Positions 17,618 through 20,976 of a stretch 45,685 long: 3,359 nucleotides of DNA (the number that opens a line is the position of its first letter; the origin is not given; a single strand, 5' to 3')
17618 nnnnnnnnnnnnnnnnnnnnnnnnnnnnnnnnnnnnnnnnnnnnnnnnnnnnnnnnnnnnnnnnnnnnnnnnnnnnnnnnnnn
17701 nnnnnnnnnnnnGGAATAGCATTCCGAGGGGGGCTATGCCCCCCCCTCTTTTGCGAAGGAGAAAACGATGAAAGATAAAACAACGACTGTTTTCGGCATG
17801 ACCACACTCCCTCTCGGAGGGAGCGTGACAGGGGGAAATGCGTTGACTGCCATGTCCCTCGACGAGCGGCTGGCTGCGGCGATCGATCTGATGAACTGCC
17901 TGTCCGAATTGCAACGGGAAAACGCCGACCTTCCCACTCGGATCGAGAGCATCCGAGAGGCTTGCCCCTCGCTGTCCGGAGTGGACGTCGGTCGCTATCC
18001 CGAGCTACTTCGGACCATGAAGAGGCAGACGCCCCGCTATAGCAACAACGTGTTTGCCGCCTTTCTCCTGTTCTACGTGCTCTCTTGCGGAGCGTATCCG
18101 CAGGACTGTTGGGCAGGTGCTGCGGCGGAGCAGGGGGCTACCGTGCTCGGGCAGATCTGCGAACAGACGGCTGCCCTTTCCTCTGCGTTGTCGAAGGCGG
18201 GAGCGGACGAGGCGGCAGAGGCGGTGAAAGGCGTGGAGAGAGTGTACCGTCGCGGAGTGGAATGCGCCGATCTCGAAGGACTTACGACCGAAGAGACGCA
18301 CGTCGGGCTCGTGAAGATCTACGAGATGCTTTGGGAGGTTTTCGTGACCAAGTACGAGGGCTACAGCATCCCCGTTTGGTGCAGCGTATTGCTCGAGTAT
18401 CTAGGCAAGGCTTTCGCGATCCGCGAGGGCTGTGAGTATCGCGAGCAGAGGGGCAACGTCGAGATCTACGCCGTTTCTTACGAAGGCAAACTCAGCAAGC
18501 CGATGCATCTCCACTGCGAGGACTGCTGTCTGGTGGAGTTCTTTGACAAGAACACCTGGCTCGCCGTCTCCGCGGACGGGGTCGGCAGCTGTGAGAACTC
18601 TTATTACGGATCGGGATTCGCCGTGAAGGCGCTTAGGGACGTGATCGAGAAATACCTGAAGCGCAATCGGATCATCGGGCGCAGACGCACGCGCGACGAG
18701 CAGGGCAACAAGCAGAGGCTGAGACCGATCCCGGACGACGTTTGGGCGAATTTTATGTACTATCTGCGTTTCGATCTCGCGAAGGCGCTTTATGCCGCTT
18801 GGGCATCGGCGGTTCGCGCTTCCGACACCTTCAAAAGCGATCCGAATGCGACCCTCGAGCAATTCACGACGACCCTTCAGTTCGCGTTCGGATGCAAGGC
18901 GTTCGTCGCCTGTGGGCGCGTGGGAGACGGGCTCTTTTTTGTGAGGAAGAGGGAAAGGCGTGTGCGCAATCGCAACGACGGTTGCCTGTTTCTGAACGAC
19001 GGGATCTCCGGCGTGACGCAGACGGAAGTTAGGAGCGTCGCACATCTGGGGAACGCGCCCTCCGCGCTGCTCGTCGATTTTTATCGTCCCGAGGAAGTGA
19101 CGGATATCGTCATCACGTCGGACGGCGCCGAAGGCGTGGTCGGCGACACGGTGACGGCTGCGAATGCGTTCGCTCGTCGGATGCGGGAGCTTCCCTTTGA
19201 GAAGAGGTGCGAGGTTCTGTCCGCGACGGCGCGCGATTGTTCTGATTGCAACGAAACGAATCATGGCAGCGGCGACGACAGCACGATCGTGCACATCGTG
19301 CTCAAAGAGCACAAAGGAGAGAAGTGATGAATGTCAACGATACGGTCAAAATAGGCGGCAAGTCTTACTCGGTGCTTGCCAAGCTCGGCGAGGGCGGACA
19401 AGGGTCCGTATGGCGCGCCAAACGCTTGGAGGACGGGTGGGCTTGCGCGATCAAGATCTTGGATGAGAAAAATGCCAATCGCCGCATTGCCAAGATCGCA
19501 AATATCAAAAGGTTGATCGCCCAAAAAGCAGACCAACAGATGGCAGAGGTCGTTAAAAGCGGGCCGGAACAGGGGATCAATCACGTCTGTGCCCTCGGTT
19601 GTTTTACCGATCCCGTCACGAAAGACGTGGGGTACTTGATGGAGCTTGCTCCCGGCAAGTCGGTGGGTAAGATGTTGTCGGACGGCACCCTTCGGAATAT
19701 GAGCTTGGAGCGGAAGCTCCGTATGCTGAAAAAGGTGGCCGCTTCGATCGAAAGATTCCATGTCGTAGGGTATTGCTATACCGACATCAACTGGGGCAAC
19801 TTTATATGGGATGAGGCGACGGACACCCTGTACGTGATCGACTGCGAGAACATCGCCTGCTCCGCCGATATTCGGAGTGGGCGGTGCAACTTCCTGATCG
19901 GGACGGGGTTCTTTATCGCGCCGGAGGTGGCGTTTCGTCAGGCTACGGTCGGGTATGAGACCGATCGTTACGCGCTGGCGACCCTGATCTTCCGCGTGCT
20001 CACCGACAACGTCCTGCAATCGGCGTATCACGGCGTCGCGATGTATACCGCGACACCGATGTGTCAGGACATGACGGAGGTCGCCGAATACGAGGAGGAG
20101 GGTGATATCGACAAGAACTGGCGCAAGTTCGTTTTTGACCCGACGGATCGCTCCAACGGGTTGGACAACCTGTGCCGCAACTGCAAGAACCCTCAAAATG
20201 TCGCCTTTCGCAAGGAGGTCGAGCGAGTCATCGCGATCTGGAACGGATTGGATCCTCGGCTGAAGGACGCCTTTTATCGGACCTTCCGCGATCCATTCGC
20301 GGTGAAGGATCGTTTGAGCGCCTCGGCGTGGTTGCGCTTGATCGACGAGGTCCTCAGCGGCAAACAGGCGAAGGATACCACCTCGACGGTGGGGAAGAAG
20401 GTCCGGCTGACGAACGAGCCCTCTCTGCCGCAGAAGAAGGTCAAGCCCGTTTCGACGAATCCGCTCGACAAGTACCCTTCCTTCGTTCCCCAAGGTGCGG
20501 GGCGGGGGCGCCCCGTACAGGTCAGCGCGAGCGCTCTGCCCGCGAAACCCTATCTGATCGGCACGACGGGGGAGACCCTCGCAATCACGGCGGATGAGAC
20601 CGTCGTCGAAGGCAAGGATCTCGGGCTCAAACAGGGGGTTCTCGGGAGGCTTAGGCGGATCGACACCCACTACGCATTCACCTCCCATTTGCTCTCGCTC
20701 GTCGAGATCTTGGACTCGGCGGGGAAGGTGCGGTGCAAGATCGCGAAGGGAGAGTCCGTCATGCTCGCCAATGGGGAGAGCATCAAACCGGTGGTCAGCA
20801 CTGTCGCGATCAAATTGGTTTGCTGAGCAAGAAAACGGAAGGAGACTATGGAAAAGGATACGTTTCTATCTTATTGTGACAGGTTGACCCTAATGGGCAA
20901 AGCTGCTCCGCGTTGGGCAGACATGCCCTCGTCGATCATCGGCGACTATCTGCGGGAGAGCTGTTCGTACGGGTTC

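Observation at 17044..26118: vWA (TerY-like) + PP2C + Hanks kinase triad fused in an operon to a giant Zn-ribbon/DUF4011 SF1 helicase with an REase-like tail: candidate phospho-switched DNA-targeting (defence?) system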

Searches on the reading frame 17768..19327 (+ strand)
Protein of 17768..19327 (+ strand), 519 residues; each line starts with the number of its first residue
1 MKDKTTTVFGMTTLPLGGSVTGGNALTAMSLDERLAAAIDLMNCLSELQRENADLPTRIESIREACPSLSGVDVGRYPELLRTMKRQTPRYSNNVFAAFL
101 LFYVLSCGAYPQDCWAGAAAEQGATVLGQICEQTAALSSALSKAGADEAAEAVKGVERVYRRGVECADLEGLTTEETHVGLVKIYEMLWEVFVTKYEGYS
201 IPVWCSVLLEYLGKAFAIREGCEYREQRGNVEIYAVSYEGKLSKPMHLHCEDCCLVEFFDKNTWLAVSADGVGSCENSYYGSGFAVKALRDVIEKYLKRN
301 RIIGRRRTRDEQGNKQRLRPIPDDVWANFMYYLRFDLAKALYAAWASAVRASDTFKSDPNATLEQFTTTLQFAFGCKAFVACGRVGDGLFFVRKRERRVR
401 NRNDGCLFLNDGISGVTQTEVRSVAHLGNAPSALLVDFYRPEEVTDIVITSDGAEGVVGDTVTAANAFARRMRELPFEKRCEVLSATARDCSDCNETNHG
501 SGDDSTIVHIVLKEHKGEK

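Call 3: search_protein_families(library=pfam, proteins=[window:17768-19327:+], max_evalue=0.01)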
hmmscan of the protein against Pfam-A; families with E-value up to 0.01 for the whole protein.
window:17768-19327:+ (519 aa): 1 family
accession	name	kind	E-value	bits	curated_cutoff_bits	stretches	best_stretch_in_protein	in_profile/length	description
PF13672.11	PP2C_2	-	1.3e-16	61.2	24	1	248-470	10-186/209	Protein phosphatase 2C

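Call 4: search_protein_families(library=padloc, proteins=[window:17768-19327:+], max_evalue=0.01)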
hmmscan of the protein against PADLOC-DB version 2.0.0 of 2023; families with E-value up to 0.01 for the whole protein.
window:17768-19327:+ (519 aa): 0 families

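Call 22: find_homologous_proteins(query=window:17768-19327:+, max_evalue=0.00001)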
Query window:17768-19327:+ (519 aa): 44 proteins with E <= 0.00001 among 8000 candidates.
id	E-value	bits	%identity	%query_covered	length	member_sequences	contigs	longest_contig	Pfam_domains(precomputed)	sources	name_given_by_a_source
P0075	0.0e+0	1033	88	100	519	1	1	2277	PF13672.12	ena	-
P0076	0.0e+0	1010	86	100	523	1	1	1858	PF13672.12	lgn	-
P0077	2.2e-220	751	66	100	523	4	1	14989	PF13672.12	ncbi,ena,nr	ncbi:MAG: protein phosphatase 2C domain-containing protein [Clostridia bacterium]|nr:protein phospha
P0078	2.3e-178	612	58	95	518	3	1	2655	PF13672.12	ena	-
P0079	1.6e-151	524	49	94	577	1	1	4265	PF13672.12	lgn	-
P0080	3.5e-150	519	48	95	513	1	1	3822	PF13672.12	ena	-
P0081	2.5e-148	513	49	94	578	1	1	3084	PF13672.12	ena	-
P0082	3.5e-148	513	49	94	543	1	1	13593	PF13672.12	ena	-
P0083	1.4e-146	507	48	94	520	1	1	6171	PF13672.12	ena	-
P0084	5.4e-136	472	47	94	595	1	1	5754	PF13672.12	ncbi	-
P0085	1.0e-120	422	42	99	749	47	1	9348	PF13672.12,PF00092.35,PF13519.13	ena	-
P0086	3.9e-120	420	96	39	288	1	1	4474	PF07478.19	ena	-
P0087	6.4e-115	403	42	94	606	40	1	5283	PF13672.12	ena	-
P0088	3.2e-113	397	41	94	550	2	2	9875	PF13672.12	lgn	-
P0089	2.6e-111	391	45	93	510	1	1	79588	PF13672.12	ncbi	-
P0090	2.5e-107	378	41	94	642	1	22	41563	PF13672.12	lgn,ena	-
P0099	3.6e-104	367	39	93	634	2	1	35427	PF13672.12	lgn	-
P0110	3.6e-96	341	41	91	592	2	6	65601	PF13672.12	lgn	-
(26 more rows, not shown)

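Call 24: find_encoding_contigs(protein=P0110, flank=9000, max_places=3)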
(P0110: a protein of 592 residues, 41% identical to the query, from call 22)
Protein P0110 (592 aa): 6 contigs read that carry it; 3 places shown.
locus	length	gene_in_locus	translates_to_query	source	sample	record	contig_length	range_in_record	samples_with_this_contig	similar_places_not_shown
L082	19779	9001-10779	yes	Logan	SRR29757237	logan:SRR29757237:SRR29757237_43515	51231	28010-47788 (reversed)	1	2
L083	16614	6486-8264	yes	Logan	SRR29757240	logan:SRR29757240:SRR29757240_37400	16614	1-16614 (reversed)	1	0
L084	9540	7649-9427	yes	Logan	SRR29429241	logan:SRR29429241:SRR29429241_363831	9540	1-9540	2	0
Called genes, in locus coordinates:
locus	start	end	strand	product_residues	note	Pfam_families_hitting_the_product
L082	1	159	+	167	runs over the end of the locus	PF01661:Macro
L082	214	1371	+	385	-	PF02156:Glyco_hydro_26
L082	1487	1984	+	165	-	PF09297:Zn_ribbon_NUD (faint), PF13248:Zn_ribbon_3 (weak), PF24460:DUF7575 (faint), PF24463:DUF7577 (weak), PF12773:DZR, PF13240:Zn_Ribbon_1 (weak), PF13248:Zn_ribbon_3 (weak), PF13240:Zn_Ribbon_1 (weak)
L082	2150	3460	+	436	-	PF13855:LRR_8 (faint), PF13306:LRR_5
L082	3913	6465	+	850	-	PF00005:ABC_tran, PF02463:SMC_N (weak), PF02687:FtsX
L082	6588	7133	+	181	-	PF01613:Flavin_Reduct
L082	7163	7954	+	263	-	PF00149:Metallophos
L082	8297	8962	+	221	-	PF00092:VWA, PF13519:VWA_2 (weak)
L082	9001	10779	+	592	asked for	PF13672:PP2C_2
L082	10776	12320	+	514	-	PF00069:Pkinase, PF07714:PK_Tyr_Ser-Thr (faint)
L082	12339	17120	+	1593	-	PF13195:DUF4011, PF13245:AAA_19 (faint), PF13604:AAA_30 (faint), PF13086:AAA_11 (weak), PF13087:AAA_12, PF18741:MTES_1575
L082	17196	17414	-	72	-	PF13744:HTH_37 (weak), PF13560:HTH_31 (weak), PF12844:HTH_19, PF01381:HTH_3, PF13443:HTH_26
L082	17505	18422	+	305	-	-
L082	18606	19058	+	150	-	PF04463:2-thiour_desulf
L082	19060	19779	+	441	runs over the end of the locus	-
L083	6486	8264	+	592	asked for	PF13672:PP2C_2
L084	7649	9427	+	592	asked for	PF13672:PP2C_2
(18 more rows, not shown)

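Call 25: find_encoding_contigs(protein=P0090, flank=9000, max_places=3)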
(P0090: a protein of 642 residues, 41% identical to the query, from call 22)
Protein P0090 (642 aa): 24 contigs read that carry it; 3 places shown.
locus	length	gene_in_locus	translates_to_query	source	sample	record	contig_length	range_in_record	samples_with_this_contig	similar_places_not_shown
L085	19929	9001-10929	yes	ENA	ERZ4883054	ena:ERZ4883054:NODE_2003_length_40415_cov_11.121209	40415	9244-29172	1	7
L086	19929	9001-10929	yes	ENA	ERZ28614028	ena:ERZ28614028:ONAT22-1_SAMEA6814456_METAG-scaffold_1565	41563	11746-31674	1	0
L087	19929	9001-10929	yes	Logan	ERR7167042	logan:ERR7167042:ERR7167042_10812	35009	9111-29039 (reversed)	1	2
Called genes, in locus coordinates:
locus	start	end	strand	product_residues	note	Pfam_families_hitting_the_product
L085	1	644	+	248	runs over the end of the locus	PF00106:adh_short, PF08659:KR, PF23441:SDR, PF13561:adh_short_C2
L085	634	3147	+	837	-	PF03781:FGE-sulfatase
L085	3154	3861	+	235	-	-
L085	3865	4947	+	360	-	-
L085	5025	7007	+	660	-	PF00004:AAA, PF17866:AAA_lid_6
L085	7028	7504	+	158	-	PF10722:YbjN (weak)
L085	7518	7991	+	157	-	PF10722:YbjN (weak)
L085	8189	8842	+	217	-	PF00092:VWA, PF13519:VWA_2 (weak)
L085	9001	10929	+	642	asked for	PF13672:PP2C_2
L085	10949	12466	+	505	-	PF00069:Pkinase, PF07714:PK_Tyr_Ser-Thr (faint)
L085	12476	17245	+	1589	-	PF13195:DUF4011, PF13245:AAA_19 (faint), PF13604:AAA_30 (faint), PF13086:AAA_11 (weak), PF13087:AAA_12, PF18741:MTES_1575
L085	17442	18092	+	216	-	-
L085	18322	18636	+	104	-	PF01381:HTH_3 (weak)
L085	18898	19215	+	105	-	-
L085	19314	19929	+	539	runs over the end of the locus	-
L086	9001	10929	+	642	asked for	PF13672:PP2C_2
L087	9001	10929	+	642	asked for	PF13672:PP2C_2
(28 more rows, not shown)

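Call 26: find_encoding_contigs(protein=P0099, flank=9000, max_places=3)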
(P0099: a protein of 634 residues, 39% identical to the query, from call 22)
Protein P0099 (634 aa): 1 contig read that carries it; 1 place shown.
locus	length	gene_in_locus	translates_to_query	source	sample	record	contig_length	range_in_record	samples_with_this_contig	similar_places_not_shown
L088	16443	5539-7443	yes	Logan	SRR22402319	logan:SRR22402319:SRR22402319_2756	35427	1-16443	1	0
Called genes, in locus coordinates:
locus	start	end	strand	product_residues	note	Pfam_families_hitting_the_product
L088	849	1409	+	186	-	PF02357:NusG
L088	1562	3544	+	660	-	PF00004:AAA, PF17866:AAA_lid_6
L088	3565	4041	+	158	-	PF10722:YbjN (weak)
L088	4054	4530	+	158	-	-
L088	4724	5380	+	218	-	PF00092:VWA (weak)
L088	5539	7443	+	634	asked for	PF13672:PP2C_2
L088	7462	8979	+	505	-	PF00069:Pkinase, PF07714:PK_Tyr_Ser-Thr (faint)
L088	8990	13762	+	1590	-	PF13195:DUF4011, PF13245:AAA_19 (faint), PF13604:AAA_30 (faint), PF13086:AAA_11 (weak), PF13087:AAA_12, PF18741:MTES_1575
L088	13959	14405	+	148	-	-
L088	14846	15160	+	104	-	-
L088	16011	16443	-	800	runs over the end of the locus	PF13599:Pentapeptide_4 (weak), PF00805:Pentapeptide (weak), PF00805:Pentapeptide (weak), PF13599:Pentapeptide_4 (weak), PF00805:Pentapeptide (weak), PF13576:Pentapeptide_3 (weak), PF13599:Pentapeptide_4, PF00805:Pentapeptide, +2 more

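Call 75: search_protein_families(library=ncbifam, proteins=[window:17768-19327:+], max_evalue=0.001)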
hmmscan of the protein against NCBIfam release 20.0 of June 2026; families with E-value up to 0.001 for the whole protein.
window:17768-19327:+ (519 aa): 0 families

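Call 91: search_protein_families(library=padloc, proteins=[L085:5025-7007:+, L085:7028-7504:+], max_evalue=0.001)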
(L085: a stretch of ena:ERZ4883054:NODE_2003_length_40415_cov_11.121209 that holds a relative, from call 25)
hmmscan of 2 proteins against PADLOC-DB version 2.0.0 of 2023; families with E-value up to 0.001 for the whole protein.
L085:5025-7007:+ (660 aa): 5 families
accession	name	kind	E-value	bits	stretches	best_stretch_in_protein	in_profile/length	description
PDLC03838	DolB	-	1e-06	26.3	1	366-453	117-197/375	-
PDLC04232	IetA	-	1.2e-06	26.2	1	381-532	75-224/330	-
PDLC04606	PDC-M37B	-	9.7e-06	23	1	347-460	96-213/390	-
PDLC02196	IetA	-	0.00011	19.7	1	390-447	90-148/374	-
PDLC04140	mad8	-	0.00014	19.5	1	427-615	33-151/314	mads_8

L085:7028-7504:+ (158 aa): 0 families

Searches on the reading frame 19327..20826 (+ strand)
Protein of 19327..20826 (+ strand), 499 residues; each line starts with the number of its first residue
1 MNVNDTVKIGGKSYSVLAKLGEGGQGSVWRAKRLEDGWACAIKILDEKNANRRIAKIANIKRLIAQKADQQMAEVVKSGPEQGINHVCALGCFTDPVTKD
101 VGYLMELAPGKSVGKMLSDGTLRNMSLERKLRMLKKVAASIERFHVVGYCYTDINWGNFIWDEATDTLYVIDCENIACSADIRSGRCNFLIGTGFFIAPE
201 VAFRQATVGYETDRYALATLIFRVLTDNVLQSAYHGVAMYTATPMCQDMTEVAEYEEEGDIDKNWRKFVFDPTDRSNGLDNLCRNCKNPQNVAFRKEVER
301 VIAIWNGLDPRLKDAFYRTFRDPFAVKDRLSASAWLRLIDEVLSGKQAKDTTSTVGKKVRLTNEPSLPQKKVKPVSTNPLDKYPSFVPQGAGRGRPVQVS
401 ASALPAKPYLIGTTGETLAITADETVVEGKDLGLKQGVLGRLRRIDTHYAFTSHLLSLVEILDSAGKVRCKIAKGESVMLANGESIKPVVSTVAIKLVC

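Call 3: search_protein_families(library=pfam, proteins=[window:19327-20826:+], max_evalue=0.01)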
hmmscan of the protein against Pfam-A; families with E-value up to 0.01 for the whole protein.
window:19327-20826:+ (499 aa): 4 families
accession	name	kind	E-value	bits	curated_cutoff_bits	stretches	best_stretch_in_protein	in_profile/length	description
PF00069.31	Pkinase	-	6.3e-14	52.4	31.7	1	14-265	1-236/263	Protein kinase domain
PF06293.20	Kdo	-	0.00043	20.2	21.3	1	111-174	103-167/207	Lipopolysaccharide kinase (Kdo/WaaP) family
PF07714.23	PK_Tyr_Ser-Thr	-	0.0036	17.1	23.1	1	17-163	4-137/258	Protein tyrosine and serine/threonine kinase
PF19250.5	DUF5898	-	0.0087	16.4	28.9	0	20-53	2-34/109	Family of unknown function (DUF5898)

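Call 4: search_protein_families(library=padloc, proteins=[window:19327-20826:+], max_evalue=0.01)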
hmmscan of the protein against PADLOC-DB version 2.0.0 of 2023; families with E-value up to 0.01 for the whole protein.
window:19327-20826:+ (499 aa): 24 families
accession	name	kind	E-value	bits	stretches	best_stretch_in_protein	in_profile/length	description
PDLC04042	PD-T4-6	-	3.1e-21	74.3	1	11-242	8-223/292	-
PDLC04053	PD-T4-6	-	3.5e-17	60.8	1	13-227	10-207/311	-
PDLC04138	mad6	-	1.3e-16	58.7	2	88-232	414-553/659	mads_6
PDLC04039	PD-T4-6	-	2.7e-14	51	1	13-227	15-211/458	-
PDLC04047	PD-T4-6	-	1.1e-13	49.1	1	12-228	10-209/327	-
PDLC04041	PD-T4-6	-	1.8e-11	42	1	13-228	29-231/443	-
PDLC04054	PD-T4-6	-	3.3e-10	37.9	1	10-240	10-222/347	-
PDLC04043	PD-T4-6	-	3.8e-10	37.4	2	105-230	94-216/452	-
PDLC04060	PD-T4-6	-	5.3e-10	36.8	1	13-229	9-207/486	-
PDLC04048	PD-T4-6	-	7.6e-08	30.1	1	8-229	6-210/354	-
PDLC04061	PD-T4-6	-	1.1e-07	29.8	1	9-227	13-219/510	-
PDLC04063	PD-T4-6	-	8.7e-07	26.1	1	15-53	19-58/564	-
PDLC03920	MkoA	-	2.1e-06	24.3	1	9-235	7-231/1112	-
PDLC04058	PD-T4-6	-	2.8e-06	24.6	1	13-54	12-54/460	-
PDLC04057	PD-T4-6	-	8.3e-06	23.1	1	12-233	8-212/443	-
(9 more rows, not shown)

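Call 31: find_homologous_proteins(query=window:19327-20826:+, max_evalue=0.00001)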
Query window:19327-20826:+ (499 aa): 39 proteins with E <= 0.00001 among 8000 candidates.
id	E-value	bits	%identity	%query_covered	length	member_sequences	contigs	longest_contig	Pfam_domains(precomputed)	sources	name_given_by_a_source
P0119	5.5e-211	719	69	91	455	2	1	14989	PF00069.32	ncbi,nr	ncbi:MAG: hypothetical protein J5765_03395, partial [Clostridia bacterium]|nr:hypothetical protein [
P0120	1.7e-200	685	100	61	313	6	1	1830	-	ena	-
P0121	8.1e-177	607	54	97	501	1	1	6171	PF00069.32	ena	-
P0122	1.4e-172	593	52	100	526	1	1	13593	PF00069.32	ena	-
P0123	5.9e-155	535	51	100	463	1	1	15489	PF00069.32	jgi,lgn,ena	-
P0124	1.1e-149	517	49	100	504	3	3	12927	PF00069.32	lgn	-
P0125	1.1e-141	491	47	100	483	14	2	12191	PF00069.32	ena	-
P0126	1.7e-138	480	46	100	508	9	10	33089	PF07714.24,PF00069.32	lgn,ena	-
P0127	6.7e-136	472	43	100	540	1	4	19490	PF00069.32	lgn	-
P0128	6.2e-134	465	45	100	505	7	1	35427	PF07714.24,PF00069.32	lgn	-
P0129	2.9e-133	463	45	100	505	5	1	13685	PF07714.24,PF00069.32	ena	-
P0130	9.4e-133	461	46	100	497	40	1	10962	PF00069.32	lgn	-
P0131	1.7e-132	461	44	100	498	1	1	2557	PF00069.32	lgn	-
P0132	4.4e-132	459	45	100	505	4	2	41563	PF07714.24,PF00069.32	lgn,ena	-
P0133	2.6e-130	453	45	100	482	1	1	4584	PF00069.32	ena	-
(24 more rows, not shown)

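Call 75: search_protein_families(library=ncbifam, proteins=[window:19327-20826:+], max_evalue=0.001)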
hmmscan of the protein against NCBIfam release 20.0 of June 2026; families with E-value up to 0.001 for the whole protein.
window:19327-20826:+ (499 aa): 6 families
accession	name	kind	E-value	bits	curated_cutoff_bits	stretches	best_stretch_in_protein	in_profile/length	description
NF033483.0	PknB_PASTA_kin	equivalog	9.2e-09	34.9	450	1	11-228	6-205/563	Stk1 family PASTA domain-containing Ser/Thr kinase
NF052427.1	StpK7MSMEG_1200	equivalog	2.2e-08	33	900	1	14-228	9-206/601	serine/threonine protein kinase StpK7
NF047741.1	antiphage_MADS6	equivalog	6.5e-08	31.5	460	0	9-51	493-535/612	methylation-associated defense system protein kinase MAD6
NF038151.1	lanthi_synth_III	equivalog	1.3e-05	23.8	575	1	128-225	336-423/833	class III lanthionine synthetase LanKC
NF038150.1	lanthi_synth_IV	equivalog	0.00014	20.3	650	1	123-226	293-391/851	class IV lanthionine synthetase LanL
NF002475.0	PRK01723.1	equivalog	0.001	18.2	142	0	132-174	147-188/241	3-deoxy-D-manno-octulosonic acid kinase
